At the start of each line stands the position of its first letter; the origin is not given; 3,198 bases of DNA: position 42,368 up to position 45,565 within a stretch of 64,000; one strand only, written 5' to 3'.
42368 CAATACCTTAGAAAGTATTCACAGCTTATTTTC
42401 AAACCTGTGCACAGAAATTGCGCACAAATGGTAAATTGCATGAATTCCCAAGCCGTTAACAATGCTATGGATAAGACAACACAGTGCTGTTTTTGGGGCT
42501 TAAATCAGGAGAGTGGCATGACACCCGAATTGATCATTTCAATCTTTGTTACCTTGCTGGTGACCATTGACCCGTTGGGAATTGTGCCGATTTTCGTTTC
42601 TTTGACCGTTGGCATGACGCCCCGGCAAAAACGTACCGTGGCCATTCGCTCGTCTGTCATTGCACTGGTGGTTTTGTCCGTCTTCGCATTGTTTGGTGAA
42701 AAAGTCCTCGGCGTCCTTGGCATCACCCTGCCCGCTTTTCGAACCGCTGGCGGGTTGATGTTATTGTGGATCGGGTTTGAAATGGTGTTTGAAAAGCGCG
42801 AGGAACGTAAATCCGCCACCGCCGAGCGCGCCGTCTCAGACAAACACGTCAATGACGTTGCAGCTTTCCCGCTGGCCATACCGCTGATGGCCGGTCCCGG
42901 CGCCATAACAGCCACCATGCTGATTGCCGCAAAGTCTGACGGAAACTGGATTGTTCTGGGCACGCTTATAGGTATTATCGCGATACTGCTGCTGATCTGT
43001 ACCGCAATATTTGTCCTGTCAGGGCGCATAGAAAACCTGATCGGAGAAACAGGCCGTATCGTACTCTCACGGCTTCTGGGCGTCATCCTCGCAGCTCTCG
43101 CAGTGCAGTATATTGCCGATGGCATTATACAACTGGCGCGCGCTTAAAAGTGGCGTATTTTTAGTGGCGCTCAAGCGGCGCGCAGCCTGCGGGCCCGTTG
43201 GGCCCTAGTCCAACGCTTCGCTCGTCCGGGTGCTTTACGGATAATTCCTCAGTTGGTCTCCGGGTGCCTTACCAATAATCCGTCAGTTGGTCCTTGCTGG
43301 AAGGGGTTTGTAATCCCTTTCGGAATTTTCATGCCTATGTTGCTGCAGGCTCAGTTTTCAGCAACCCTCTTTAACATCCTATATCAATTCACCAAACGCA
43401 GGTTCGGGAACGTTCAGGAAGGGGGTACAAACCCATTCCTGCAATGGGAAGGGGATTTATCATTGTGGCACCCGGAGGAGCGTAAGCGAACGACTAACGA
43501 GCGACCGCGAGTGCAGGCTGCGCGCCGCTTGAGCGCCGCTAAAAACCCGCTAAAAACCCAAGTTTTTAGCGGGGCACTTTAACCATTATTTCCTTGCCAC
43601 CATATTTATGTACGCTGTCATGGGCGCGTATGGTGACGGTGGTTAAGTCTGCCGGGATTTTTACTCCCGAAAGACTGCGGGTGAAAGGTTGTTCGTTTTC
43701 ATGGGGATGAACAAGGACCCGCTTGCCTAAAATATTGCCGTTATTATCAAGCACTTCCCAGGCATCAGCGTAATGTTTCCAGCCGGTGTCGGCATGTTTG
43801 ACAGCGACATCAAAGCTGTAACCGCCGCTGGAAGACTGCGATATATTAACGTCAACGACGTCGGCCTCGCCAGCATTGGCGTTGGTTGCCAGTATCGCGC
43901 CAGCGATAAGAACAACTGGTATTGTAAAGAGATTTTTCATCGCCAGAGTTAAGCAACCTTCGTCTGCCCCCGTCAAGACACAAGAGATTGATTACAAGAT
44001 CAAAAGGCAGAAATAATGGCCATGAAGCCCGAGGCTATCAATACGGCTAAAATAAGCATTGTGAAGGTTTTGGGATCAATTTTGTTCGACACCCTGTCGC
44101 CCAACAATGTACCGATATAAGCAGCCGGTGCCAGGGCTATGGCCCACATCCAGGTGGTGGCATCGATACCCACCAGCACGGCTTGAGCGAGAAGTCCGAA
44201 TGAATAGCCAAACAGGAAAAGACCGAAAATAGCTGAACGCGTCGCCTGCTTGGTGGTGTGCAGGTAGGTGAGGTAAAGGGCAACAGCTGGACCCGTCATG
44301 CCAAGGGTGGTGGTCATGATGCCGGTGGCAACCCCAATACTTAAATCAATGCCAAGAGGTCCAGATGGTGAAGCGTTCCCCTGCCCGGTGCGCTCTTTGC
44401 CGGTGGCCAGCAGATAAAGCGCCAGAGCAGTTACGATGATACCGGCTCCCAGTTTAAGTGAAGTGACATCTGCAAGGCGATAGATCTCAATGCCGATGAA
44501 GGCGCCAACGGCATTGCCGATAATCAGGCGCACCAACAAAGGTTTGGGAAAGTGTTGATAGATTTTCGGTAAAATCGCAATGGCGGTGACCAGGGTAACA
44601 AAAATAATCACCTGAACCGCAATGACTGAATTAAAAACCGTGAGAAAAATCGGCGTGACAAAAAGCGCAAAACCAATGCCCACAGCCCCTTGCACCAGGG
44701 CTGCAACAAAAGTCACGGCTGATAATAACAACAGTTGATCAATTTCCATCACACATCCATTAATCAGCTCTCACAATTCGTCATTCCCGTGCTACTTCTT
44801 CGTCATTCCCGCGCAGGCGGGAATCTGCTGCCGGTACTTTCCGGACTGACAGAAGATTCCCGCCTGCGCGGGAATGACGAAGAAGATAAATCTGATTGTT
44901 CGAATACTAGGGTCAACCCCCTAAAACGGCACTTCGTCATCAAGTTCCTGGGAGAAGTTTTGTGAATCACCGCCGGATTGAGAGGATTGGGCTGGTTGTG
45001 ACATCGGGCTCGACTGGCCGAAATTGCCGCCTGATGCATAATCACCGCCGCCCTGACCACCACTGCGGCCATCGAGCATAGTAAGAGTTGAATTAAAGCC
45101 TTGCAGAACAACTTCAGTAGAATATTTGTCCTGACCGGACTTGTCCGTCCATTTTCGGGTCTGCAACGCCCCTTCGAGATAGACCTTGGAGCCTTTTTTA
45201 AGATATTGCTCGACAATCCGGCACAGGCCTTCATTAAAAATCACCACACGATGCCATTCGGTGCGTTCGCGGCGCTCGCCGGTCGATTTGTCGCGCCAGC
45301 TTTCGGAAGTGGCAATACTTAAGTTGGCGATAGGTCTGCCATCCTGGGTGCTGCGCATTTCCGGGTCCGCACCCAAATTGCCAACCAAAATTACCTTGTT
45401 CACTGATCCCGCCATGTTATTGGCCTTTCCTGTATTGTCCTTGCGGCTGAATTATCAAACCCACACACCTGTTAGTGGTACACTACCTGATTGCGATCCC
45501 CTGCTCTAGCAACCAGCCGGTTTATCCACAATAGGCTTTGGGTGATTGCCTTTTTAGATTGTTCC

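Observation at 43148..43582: About 390-bp imperfect palindromic (MITE-like or giant-hairpin) element in the marC / small-ORF convergent terminator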

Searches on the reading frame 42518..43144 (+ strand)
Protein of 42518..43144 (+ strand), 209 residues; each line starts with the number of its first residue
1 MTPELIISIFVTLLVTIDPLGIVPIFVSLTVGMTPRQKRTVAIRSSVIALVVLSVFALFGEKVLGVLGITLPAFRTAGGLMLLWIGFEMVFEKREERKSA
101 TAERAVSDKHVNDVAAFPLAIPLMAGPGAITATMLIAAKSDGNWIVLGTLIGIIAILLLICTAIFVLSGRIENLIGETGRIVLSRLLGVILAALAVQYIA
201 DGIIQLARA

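Call 13: find_encoding_contigs(protein=window:42518-43144:+, flank=10000, max_places=10)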
Protein seq(209 aa) (209 aa): no gene with exactly this product is on record in the collection.

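Call 40: search_protein_families(library=pfam, proteins=[window:42518-43144:+], max_evalue=0.01)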
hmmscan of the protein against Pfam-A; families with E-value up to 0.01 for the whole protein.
seq(209 aa): 3 families
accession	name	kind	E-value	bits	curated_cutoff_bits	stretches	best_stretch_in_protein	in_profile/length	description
PF01914.23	MarC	-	1.6e-51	175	23.9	1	5-205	3-201/203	MarC family integral membrane protein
PF01810.24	LysE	-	0.0002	21.4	25.6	1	40-200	27-191/193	LysE type translocator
PF03741.22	TerC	-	0.00073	19.8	27.8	1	27-172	18-154/178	Integral membrane protein TerC family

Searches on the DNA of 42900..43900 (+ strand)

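Call 5: search_rna_families(source=window, start=42900, end=43900, threshold=evalue, max_evalue=10, show_alignments=2)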
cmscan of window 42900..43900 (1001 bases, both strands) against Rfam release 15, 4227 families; matches with E-value up to 10: 5.
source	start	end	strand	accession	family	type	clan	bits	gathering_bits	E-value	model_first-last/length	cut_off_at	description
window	43306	43330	+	RF01328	CRISPR-DR17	Gene; CRISPR;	CL00014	21.8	42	0.28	1-25/25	no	CRISPR RNA direct repeat element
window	43595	43702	+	RF01724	SAM-Chlorobi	Cis-reg;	-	18.7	35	0.81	1-87/87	no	SAM-Chlorobi RNA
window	43542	43576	-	RF04201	MIR7510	Gene; miRNA;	-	18.2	93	1.6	1-79/79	no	MIR7510 microRNA precursor family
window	43503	43592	+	RF02621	BSnc120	Gene; sRNA;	-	17.4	114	0.94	1-88/88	no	Brucella sRNA 120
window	43543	43577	+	RF04201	MIR7510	Gene; miRNA;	-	15.7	93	7.3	1-79/79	no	MIR7510 microRNA precursor family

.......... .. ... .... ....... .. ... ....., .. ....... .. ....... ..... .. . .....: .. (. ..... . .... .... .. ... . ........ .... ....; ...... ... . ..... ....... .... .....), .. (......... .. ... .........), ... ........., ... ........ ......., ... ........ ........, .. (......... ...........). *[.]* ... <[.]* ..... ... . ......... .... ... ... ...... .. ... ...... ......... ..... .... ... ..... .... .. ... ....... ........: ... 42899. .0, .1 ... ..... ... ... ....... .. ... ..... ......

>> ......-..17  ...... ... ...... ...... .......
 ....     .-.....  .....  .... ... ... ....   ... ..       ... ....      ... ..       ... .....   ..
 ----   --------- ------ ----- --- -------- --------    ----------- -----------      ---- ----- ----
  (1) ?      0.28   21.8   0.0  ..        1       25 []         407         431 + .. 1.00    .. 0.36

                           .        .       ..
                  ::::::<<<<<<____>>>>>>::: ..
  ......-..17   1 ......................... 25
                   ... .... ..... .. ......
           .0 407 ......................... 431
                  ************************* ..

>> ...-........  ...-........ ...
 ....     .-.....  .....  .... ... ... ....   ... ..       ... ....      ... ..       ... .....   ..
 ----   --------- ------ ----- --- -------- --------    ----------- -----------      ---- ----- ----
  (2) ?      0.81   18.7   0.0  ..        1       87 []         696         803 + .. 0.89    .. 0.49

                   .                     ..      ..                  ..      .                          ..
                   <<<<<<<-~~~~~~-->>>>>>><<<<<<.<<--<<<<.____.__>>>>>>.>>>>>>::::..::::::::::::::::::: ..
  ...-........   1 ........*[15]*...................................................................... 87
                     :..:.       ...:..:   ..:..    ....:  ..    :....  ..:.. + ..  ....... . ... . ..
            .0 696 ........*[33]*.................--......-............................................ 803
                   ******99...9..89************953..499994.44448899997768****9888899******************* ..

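Call 20: search_dna_similar(query=window:43148-43582:+, collection=plasmids, mode=distant, max_evalue=0.001, max_rows=30)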
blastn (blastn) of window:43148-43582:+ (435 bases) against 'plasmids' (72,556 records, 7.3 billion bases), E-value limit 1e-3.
No match.

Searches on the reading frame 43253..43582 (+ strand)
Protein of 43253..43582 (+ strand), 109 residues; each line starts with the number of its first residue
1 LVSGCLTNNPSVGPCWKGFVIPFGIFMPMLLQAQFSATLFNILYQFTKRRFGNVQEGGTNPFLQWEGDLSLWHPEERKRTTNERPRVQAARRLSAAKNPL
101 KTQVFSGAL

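Call 40: search_protein_families(library=pfam, proteins=[window:43253-43582:+], max_evalue=0.01)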
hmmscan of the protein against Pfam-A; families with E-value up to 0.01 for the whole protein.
window:43253-43582:+ (109 aa): 0 families

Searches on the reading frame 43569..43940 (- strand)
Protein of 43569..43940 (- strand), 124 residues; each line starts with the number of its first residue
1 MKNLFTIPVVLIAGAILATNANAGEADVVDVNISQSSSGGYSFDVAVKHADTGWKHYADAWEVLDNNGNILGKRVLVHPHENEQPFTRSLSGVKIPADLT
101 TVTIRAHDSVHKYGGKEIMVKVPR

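Call 12: find_encoding_contigs(protein=window:43569-43940:-, flank=10000, max_places=10)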
Protein seq(124 aa) (124 aa): no gene with exactly this product is on record in the collection.

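Call 40: search_protein_families(library=pfam, proteins=[window:43569-43940:-], max_evalue=0.01)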
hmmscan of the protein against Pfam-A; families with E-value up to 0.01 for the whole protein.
seq(124 aa): 0 families

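Call 46: find_homologous_proteins(query=window:43569-43940:-, max_evalue=0.00001)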
Query seq(124 aa) (124 aa): 3008 proteins with E <= 0.00001 among 3020 candidates; the best 120 are listed.
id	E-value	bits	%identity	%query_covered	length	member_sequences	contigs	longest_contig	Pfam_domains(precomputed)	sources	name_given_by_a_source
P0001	2.0e-76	272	100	100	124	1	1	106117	-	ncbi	-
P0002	2.7e-72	258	94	100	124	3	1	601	-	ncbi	-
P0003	1.1e-71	256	95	100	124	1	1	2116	-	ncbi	-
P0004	1.5e-64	233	87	100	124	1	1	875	-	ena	-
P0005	7.2e-64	231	85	100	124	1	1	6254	-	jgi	-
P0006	8.4e-64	231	86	100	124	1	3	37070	-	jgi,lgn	-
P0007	3.5e-61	222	83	100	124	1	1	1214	-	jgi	-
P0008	4.0e-61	222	81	100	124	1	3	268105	-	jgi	jgi:hypothetical protein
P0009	6.8e-61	222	81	100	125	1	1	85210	-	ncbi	-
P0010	5.3e-60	219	81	100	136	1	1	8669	-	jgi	-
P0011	5.0e-56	206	76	100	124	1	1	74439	-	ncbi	-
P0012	5.0e-56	206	86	87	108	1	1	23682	-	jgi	-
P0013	9.7e-56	205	74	100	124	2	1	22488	-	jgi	-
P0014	2.0e-55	204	76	100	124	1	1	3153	-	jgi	-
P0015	1.9e-53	198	82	87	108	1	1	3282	-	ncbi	-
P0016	1.3e-49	185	69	100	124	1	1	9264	-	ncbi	-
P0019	2.4e-47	178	65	100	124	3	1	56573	-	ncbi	-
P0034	1.9e-41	159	65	92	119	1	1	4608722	-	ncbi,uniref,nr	ncbi:hypothetical protein [Pseudovibrio sp. Tun.PSC04-5.I4]|uniref:hypothetical protein n=1 Tax=Pseu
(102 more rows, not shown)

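Call 47: find_encoding_contigs(protein=P0001, flank=3000, max_places=3)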
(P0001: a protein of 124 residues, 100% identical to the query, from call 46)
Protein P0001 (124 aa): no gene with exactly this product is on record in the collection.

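Call 48: find_encoding_contigs(protein=P0008, flank=3000, max_places=3)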
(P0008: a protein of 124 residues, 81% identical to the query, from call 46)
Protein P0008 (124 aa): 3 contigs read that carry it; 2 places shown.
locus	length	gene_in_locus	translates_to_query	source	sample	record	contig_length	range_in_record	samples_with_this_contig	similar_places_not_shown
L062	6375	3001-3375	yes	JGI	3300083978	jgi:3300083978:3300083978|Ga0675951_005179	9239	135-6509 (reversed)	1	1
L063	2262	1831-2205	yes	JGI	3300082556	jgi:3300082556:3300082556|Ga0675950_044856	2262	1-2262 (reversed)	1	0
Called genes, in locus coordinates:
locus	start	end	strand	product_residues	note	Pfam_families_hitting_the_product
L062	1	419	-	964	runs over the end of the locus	PF02463:SMC_N (faint), PF13191:AAA_16 (faint), PF13481:AAA_25 (faint), PF13555:AAA_29 (faint), PF20703:nSTAND1 (faint), PF17760:UvrA_inter, PF17755:UvrA_DNA-bind, PF00005:ABC_tran (weak), +2 more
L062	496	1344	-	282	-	PF13714:PEP_mutase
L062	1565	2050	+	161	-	PF00436:SSB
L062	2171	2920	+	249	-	PF01925:TauE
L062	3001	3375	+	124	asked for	-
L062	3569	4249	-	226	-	PF01914:MarC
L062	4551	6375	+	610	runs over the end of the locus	PF00521:DNA_topoisoIV, PF03989:DNA_gyraseA_C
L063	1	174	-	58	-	?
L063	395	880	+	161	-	PF00436:SSB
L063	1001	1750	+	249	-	PF01925:TauE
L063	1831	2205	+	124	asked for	-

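Call 49: find_encoding_contigs(protein=P0011, flank=3000, max_places=3)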
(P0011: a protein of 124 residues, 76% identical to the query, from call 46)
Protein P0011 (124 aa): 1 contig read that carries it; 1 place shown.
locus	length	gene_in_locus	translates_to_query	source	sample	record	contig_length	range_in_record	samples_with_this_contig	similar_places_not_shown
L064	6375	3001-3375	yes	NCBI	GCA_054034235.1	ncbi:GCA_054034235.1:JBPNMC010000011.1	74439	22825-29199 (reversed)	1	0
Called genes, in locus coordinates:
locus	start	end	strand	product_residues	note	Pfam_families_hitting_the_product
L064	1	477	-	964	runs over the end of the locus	PF02463:SMC_N (faint), PF13191:AAA_16 (faint), PF13481:AAA_25 (faint), PF13555:AAA_29 (faint), PF20703:nSTAND1 (faint), PF17760:UvrA_inter, PF17755:UvrA_DNA-bind, PF00005:ABC_tran (weak), +1 more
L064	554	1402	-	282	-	PF13714:PEP_mutase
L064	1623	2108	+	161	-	PF00436:SSB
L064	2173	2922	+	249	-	PF01925:TauE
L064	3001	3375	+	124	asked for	-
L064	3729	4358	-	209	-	PF01914:MarC, PF01810:LysE (weak)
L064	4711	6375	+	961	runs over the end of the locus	-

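Call 59: find_encoding_contigs(protein=P0016, flank=2500, max_places=2)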
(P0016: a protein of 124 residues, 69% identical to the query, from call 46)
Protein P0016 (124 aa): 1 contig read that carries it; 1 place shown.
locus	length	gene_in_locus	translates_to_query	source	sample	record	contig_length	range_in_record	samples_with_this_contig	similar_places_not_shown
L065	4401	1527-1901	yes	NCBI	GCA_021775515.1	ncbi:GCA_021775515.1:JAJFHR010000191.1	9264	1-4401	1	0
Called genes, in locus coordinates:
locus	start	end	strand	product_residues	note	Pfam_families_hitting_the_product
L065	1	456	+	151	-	?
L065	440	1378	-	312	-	PF01545:Cation_efflux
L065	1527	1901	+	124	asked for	-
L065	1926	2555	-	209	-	PF01914:MarC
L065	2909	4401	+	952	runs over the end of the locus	PF00521:DNA_topoisoIV, PF03989:DNA_gyraseA_C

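Call 60: find_encoding_contigs(protein=P0019, flank=2500, max_places=2)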
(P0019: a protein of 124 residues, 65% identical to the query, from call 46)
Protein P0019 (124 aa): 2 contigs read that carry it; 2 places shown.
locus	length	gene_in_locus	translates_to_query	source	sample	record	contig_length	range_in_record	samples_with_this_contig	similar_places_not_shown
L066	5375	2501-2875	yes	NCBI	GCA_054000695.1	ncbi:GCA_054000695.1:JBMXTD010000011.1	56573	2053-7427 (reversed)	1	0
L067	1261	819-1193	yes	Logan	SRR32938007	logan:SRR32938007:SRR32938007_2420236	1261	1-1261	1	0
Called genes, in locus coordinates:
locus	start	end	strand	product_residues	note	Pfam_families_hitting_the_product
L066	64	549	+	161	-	PF00436:SSB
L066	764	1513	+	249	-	PF01925:TauE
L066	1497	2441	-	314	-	PF01545:Cation_efflux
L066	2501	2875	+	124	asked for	-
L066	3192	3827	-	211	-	PF01914:MarC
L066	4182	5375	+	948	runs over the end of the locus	PF00521:DNA_topoisoIV, PF03989:DNA_gyraseA_C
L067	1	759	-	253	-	?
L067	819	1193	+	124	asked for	-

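Call 61: find_encoding_contigs(protein=P0034, flank=2500, max_places=2)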
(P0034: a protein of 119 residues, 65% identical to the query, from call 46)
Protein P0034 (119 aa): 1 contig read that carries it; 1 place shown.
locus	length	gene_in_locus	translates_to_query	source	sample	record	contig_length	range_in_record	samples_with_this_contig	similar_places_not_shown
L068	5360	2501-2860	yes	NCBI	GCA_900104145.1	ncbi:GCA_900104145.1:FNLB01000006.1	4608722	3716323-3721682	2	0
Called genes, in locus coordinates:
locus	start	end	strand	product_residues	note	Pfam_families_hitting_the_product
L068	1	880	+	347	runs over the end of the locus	PF05544:Pro_racemase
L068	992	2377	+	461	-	PF00474:SSF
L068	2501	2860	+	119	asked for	-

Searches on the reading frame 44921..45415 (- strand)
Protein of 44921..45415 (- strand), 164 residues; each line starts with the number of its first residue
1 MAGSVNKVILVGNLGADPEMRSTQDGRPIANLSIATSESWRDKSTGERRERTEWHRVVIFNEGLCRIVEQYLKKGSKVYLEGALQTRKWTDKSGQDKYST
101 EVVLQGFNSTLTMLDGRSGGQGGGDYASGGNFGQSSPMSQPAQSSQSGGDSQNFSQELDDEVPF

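Call 44: find_encoding_contigs(protein=window:44921-45415:-, flank=10000, max_places=6)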
Protein window:44921-45415:- (164 aa): no gene with exactly this product is on record in the collection.
